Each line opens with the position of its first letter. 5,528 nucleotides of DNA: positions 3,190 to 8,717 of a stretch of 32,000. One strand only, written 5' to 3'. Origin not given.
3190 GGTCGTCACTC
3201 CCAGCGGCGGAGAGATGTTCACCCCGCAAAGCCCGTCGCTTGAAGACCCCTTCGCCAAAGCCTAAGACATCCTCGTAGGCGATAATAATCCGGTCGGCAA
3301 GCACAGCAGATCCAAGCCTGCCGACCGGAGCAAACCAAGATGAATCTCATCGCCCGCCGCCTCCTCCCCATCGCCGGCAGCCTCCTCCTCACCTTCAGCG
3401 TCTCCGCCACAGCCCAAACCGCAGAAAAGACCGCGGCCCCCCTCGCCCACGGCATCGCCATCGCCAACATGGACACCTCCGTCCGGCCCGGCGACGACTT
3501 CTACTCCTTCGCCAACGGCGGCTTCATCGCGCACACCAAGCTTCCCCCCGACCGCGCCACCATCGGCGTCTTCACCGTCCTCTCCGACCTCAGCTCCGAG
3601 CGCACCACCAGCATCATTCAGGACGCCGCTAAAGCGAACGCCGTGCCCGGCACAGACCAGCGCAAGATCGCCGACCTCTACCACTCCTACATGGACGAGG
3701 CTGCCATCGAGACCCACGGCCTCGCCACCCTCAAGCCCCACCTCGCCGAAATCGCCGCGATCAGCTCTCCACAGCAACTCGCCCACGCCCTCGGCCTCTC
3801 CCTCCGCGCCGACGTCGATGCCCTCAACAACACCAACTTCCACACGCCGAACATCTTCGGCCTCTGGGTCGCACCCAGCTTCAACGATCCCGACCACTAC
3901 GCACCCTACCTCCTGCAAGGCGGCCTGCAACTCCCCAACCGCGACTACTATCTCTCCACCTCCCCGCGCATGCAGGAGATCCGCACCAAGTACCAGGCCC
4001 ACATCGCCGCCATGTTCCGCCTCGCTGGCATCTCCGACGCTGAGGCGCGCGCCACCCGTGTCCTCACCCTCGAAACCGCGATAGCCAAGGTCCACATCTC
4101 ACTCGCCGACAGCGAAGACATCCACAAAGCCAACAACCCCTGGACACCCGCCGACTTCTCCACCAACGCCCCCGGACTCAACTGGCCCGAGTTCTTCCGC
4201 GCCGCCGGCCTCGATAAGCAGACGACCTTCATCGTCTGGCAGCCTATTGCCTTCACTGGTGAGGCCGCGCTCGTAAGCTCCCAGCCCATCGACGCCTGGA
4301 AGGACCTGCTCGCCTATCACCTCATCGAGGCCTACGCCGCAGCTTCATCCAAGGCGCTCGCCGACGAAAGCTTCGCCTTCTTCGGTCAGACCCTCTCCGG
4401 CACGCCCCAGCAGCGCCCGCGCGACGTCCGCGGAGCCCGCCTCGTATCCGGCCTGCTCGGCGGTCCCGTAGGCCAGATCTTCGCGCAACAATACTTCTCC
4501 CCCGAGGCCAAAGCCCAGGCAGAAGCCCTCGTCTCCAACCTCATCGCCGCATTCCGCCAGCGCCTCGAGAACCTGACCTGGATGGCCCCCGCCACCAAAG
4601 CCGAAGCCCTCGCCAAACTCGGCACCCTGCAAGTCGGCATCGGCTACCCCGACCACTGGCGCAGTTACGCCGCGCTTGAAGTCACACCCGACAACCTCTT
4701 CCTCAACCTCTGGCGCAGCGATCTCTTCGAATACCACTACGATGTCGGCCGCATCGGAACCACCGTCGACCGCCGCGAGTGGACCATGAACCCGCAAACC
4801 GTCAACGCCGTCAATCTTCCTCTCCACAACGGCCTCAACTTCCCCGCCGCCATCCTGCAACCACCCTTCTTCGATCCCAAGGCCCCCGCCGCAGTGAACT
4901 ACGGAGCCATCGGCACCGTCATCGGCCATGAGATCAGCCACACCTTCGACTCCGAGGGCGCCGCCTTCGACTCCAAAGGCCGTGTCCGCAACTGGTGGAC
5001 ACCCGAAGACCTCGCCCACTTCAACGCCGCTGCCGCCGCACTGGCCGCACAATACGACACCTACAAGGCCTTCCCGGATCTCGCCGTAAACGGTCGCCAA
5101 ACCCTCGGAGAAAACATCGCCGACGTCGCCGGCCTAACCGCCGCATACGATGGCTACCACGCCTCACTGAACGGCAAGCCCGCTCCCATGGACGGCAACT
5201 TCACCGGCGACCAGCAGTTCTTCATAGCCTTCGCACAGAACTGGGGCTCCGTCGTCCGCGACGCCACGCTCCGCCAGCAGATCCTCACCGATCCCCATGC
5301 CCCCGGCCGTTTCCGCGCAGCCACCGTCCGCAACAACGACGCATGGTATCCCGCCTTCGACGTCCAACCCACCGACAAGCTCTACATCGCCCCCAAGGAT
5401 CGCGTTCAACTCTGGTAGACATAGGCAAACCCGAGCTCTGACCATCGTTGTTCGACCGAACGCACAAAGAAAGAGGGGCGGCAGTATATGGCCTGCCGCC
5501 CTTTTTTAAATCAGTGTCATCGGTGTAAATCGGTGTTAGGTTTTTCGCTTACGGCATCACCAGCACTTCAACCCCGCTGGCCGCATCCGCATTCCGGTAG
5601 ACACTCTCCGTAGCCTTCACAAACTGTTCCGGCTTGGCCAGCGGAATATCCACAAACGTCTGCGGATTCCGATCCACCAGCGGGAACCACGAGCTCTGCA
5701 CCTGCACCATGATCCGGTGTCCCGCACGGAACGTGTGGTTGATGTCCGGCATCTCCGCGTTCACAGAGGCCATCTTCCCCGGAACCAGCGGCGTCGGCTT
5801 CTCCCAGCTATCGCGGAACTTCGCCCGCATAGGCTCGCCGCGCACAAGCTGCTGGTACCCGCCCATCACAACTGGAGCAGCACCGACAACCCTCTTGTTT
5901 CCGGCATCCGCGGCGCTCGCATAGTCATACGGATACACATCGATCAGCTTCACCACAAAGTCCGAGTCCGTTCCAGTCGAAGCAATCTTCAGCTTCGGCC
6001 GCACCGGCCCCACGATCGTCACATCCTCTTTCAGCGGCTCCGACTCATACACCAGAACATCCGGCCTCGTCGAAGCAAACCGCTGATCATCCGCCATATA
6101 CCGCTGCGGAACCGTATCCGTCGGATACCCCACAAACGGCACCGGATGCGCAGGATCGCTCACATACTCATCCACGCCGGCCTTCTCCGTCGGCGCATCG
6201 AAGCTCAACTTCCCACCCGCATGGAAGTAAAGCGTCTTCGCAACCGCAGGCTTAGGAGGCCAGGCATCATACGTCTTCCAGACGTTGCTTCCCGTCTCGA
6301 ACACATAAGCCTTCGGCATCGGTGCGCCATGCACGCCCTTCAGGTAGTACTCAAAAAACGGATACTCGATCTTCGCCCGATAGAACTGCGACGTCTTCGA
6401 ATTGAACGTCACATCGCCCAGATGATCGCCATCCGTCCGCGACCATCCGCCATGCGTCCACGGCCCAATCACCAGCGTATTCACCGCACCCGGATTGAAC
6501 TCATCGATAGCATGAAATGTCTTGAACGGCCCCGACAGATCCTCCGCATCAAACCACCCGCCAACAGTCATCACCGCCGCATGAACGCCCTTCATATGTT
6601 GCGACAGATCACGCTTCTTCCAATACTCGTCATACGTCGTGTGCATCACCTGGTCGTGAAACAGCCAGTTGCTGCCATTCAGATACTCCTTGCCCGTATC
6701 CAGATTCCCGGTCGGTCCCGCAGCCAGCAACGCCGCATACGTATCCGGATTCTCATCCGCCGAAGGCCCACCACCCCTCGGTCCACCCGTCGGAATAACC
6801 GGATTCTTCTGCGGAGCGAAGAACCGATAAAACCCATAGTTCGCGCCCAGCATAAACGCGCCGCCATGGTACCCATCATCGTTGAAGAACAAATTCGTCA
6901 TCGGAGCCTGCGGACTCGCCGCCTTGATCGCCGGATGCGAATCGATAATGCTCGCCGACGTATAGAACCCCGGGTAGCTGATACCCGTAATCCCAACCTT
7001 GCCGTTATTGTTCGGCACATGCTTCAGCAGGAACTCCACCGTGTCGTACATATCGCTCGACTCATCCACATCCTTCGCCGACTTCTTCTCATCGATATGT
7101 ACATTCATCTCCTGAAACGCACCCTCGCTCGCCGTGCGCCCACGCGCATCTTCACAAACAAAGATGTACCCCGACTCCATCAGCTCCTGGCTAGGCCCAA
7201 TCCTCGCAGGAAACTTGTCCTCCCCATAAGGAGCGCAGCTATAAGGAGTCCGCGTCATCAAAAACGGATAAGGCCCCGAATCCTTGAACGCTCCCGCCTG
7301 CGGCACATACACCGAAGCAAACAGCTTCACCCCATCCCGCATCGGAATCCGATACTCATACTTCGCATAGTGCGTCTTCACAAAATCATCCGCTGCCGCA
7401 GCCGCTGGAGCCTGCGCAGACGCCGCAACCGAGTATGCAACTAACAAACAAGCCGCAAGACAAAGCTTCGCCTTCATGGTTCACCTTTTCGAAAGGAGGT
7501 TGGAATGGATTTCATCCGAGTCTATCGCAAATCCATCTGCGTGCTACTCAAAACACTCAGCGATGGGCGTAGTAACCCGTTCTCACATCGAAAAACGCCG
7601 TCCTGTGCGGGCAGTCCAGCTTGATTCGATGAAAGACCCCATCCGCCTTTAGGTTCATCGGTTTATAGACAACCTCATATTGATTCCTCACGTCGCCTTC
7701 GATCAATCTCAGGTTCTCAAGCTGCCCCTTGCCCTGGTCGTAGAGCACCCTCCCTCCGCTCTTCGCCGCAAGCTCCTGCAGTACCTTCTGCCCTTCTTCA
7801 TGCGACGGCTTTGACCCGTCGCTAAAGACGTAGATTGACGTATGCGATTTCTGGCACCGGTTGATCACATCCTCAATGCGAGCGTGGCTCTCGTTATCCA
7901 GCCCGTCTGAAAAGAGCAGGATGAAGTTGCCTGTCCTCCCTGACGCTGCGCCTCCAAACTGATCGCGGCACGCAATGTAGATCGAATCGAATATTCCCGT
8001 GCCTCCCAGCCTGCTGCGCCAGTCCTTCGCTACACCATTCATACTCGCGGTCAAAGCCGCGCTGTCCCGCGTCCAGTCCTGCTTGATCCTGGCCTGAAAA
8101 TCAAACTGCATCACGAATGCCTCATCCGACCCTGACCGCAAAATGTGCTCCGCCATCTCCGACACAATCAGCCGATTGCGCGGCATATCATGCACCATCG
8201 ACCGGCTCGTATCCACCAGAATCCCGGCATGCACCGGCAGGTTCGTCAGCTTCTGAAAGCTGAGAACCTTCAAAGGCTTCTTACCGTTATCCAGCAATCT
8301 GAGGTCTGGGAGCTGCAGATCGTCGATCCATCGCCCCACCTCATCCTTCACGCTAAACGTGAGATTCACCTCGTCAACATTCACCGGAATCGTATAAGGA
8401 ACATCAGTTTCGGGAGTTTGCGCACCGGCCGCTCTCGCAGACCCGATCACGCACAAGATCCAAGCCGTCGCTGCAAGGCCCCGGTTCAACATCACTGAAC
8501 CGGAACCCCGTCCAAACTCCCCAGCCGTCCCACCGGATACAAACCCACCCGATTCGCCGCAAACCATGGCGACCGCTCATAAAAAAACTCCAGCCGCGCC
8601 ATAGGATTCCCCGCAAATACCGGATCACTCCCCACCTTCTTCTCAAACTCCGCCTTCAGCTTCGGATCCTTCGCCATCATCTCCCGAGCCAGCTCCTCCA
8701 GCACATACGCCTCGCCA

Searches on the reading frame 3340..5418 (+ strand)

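Call 25: search_protein_families(library=pfam, proteins=[window:3340-5418:+], max_evalue=0.001)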
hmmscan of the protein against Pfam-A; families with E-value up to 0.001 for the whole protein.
window:3340-5418:+ (692 aa): 2 families
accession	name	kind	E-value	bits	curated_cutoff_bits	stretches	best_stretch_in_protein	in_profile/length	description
PF05649.18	Peptidase_M13_N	-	2.3e-106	356.9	32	1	50-437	1-381/381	Peptidase family M13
PF01431.27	Peptidase_M13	-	2.1e-60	204.3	24.5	1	489-689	1-205/205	Peptidase family M13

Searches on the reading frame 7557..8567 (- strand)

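Call 25: search_protein_families(library=pfam, proteins=[window:7557-8567:-], max_evalue=0.001)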
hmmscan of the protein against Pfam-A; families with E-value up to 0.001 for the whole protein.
window:7557-8567:- (336 aa): 3 families
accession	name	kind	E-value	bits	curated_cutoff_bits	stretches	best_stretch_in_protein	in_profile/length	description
PF00092.34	VWA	-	1.2e-07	32.6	23.8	1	116-284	4-169/174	von Willebrand factor type A domain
PF13519.12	VWA_2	-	1.2e-05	26.3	27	1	116-222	3-106/107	von Willebrand factor type A domain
PF13768.12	VWA_3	-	9.5e-05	22.9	27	1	148-273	35-152/155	von Willebrand factor type A domain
